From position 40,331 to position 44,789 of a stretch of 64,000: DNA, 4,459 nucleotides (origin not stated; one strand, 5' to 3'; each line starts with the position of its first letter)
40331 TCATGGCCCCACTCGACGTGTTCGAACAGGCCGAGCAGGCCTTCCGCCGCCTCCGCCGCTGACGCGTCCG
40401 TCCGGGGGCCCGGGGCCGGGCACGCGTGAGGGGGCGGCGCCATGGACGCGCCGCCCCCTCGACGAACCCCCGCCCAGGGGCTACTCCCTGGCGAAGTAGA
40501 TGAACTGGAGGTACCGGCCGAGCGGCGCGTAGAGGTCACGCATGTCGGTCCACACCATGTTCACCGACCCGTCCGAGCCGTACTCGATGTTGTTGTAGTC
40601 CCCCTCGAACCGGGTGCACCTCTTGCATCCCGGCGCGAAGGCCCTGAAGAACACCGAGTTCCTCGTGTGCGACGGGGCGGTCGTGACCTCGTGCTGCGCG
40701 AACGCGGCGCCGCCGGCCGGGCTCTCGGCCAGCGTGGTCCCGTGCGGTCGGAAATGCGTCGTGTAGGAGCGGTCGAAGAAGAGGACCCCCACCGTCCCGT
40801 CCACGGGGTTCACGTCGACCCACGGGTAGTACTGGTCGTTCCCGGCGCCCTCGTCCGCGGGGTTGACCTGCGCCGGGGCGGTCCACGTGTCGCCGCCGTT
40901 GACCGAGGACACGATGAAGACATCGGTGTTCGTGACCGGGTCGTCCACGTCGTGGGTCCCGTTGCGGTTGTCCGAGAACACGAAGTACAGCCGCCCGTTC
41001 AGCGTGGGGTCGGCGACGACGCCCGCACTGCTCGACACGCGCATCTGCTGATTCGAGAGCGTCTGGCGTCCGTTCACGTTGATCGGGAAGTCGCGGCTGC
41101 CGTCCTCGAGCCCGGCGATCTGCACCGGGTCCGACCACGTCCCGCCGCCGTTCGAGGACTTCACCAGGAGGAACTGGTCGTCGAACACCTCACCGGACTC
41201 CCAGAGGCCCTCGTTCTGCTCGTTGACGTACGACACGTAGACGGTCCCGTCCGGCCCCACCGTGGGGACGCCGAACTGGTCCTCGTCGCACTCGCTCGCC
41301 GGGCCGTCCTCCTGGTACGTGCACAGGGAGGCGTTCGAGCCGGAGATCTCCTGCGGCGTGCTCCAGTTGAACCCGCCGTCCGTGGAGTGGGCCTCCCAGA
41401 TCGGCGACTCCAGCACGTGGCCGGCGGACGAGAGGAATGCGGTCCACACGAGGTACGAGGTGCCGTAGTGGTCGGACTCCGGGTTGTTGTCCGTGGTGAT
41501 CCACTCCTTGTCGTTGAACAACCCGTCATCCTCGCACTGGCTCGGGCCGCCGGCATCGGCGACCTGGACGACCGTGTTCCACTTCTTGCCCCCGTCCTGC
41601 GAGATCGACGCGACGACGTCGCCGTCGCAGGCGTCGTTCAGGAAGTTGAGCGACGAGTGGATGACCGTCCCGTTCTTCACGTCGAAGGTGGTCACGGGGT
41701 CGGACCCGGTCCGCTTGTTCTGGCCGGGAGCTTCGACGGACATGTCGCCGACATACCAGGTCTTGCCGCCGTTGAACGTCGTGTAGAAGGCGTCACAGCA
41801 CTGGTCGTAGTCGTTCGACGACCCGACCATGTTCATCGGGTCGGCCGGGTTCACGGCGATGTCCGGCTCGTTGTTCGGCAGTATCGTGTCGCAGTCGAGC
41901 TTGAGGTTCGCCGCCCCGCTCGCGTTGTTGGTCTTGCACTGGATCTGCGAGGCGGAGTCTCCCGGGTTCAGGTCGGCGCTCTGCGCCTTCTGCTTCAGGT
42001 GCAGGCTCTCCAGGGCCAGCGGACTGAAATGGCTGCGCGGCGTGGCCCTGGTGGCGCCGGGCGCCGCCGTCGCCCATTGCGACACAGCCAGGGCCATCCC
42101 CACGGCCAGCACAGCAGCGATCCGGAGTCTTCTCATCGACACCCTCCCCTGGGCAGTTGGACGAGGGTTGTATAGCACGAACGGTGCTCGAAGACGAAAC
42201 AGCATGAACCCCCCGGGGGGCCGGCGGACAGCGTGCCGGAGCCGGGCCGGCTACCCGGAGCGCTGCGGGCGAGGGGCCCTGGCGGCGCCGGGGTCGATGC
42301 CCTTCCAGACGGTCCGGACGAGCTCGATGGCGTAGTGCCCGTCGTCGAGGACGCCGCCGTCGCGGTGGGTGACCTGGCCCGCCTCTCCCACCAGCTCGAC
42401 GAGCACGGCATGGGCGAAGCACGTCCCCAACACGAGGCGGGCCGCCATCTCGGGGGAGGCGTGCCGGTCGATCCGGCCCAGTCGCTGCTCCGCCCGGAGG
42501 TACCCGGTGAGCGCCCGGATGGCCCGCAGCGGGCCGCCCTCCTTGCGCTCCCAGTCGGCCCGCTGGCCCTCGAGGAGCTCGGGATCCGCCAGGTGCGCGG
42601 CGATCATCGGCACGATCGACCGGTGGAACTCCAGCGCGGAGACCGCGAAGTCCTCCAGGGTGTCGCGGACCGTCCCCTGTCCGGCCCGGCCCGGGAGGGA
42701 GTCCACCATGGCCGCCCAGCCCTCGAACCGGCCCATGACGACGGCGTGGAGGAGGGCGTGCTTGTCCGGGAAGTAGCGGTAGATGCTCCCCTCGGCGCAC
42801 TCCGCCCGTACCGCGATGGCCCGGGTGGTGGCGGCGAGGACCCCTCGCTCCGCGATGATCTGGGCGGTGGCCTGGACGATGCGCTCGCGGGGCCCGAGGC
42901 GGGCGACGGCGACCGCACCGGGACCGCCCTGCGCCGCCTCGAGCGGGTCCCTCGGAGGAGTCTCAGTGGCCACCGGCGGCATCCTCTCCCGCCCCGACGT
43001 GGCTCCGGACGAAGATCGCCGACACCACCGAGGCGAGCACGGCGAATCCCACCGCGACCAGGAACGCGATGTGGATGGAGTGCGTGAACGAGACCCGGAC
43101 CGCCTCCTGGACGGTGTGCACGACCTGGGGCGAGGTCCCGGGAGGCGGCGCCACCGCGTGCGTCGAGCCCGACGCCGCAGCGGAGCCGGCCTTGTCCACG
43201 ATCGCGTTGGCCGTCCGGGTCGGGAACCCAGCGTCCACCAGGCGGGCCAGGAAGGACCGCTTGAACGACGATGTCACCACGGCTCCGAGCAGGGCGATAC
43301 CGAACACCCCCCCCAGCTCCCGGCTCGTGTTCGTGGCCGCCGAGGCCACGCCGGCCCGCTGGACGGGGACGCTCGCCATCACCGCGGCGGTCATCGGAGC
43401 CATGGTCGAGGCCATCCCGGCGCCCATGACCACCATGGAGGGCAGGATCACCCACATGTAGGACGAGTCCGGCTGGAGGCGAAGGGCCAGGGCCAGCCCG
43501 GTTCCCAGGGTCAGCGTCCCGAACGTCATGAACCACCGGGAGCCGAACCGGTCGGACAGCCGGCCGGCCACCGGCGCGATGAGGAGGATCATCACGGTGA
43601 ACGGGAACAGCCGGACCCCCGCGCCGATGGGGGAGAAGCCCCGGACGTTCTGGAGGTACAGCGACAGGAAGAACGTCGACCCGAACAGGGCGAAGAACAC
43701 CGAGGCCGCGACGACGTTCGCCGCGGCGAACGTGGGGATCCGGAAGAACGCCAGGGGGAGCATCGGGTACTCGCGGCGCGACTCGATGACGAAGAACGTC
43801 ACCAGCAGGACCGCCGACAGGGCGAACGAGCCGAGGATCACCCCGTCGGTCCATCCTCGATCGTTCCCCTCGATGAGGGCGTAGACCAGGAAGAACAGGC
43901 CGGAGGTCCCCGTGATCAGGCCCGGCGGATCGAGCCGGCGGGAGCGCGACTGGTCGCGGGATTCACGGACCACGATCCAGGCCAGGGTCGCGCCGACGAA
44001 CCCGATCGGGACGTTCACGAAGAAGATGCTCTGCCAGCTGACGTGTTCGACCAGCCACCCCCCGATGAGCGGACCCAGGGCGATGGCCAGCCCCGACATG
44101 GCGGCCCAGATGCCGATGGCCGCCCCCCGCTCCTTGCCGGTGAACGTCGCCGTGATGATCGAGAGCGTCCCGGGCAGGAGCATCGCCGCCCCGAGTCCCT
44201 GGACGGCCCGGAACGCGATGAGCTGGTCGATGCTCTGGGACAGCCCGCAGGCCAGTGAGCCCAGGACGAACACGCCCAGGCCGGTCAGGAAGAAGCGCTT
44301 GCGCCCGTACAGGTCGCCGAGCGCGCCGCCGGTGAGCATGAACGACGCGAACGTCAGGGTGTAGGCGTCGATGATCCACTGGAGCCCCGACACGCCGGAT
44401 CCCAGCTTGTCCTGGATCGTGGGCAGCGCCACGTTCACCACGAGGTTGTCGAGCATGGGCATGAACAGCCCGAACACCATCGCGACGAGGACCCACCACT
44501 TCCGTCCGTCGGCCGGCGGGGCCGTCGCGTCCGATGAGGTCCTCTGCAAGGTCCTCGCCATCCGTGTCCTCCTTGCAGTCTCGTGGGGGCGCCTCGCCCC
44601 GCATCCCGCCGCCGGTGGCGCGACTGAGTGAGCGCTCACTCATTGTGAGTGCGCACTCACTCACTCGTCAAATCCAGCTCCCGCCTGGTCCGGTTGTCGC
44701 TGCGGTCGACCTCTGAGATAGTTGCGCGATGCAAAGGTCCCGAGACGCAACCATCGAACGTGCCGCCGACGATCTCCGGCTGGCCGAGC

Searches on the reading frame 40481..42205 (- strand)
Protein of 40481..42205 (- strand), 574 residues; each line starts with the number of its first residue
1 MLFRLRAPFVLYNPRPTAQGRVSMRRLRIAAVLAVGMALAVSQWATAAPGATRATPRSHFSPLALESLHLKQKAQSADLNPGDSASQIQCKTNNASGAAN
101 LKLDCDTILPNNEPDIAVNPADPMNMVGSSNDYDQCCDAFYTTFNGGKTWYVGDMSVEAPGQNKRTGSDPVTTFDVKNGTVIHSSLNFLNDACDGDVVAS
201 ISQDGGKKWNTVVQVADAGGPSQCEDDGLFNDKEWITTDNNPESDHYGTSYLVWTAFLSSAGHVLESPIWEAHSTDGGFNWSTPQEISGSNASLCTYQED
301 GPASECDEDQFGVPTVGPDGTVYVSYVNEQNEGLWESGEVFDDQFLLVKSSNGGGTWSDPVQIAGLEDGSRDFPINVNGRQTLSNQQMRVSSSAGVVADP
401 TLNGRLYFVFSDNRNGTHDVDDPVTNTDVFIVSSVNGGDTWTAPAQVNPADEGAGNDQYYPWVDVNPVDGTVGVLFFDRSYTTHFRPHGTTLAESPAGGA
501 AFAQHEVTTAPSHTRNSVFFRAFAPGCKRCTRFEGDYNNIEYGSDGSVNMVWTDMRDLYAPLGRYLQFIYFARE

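Call 51: search_protein_families(library=pfam, proteins=[window:40481-42205:-], max_evalue=0.00001)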
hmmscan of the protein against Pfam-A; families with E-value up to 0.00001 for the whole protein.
window:40481-42205:- (574 aa): 1 family
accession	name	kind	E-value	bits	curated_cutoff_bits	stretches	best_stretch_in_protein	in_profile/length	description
PF13088.12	BNR_2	-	1.7e-06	28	31.4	0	269-363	20-100/277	BNR repeat-like domain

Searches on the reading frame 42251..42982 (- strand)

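Call 52: search_protein_families(library=pfam, proteins=[window:42251-42982:-], max_evalue=0.00001)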
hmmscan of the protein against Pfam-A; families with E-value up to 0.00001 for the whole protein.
window:42251-42982:- (243 aa): 1 family
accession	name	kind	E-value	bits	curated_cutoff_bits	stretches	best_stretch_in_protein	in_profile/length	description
PF00440.29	TetR_N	-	1.9e-13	50.4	24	1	35-81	1-47/47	Bacterial regulatory proteins, tetR family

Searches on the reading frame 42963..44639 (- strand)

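Call 52: search_protein_families(library=pfam, proteins=[window:42963-44639:-], max_evalue=0.00001)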
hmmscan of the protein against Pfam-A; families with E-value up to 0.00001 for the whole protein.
window:42963-44639:- (558 aa): 1 family
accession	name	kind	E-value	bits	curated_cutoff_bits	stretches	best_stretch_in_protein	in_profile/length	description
PF07690.21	MFS_1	-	4e-60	204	33.4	1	55-447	2-346/347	Major Facilitator Superfamily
